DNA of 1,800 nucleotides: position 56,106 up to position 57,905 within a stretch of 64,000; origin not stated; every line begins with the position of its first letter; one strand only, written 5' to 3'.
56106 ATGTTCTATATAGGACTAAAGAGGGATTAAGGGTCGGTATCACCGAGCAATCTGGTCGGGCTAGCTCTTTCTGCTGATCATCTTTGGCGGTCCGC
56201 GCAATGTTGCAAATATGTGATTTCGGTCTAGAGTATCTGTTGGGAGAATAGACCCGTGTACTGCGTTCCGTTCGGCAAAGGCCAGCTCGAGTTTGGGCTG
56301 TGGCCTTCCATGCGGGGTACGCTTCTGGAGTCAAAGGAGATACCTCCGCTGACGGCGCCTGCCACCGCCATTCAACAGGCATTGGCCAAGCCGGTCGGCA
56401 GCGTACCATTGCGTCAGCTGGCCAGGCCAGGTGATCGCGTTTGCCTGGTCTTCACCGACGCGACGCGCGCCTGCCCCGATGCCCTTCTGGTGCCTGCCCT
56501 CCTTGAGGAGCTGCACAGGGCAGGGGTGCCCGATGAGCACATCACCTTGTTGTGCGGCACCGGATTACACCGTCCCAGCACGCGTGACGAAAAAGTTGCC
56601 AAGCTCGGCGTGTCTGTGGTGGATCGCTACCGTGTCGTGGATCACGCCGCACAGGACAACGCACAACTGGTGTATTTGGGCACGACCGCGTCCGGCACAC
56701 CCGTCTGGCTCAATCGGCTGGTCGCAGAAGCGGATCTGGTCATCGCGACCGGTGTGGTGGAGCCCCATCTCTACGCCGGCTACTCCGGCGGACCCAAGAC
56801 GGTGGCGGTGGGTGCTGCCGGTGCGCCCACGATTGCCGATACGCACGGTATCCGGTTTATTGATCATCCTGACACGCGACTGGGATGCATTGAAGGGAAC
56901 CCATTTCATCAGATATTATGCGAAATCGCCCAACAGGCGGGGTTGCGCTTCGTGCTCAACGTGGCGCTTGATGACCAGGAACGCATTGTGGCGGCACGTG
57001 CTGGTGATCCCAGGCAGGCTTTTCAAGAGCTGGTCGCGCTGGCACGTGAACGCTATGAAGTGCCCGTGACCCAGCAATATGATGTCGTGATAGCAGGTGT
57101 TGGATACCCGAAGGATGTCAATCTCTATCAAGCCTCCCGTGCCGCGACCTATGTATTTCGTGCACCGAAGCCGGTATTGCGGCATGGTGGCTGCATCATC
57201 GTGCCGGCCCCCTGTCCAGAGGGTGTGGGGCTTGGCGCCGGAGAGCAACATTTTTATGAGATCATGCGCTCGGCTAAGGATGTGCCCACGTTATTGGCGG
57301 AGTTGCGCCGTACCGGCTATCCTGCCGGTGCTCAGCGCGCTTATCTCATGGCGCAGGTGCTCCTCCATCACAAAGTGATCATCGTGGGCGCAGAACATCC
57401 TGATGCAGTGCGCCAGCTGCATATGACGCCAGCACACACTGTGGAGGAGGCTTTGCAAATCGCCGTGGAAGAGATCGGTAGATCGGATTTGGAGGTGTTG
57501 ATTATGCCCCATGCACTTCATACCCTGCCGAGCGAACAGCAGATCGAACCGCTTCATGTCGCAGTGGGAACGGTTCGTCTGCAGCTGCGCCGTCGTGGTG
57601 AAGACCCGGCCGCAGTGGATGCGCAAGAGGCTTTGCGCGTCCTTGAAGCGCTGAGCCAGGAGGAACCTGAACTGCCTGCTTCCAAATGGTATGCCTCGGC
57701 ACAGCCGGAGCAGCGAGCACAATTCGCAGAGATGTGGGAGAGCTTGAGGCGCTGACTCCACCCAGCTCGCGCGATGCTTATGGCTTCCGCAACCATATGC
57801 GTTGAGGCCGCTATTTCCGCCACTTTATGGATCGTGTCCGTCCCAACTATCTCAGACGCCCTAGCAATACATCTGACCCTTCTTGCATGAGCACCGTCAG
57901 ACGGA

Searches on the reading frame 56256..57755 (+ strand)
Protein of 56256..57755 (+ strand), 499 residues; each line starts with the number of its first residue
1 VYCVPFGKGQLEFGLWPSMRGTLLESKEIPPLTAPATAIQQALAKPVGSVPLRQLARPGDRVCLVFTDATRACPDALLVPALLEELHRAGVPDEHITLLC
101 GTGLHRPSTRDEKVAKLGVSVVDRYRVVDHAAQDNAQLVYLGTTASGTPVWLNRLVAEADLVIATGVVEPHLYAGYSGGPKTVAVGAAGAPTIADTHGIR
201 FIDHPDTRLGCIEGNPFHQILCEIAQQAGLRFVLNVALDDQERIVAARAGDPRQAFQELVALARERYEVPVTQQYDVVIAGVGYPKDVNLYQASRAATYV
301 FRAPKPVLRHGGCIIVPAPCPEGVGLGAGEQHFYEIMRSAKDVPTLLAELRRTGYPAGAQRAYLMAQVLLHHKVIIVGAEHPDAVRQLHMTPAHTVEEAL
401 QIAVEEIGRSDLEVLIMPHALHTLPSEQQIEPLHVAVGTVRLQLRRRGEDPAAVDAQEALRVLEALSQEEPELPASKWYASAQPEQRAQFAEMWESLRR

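Call 61: search_protein_families(library=pfam, proteins=[window:56256-57755:+], max_evalue=1e-8)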
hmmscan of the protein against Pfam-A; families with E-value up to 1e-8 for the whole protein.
window:56256-57755:+ (499 aa): 2 families
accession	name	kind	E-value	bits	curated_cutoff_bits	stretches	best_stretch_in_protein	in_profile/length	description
PF09861.14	Lar_N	-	2.6e-63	213.4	23.3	1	6-209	1-203/204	Lactate racemase N-terminal domain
PF21113.2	LarA_C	-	8.3e-18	65.2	25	1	275-420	6-147/152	Lactate racemase C-terminal domain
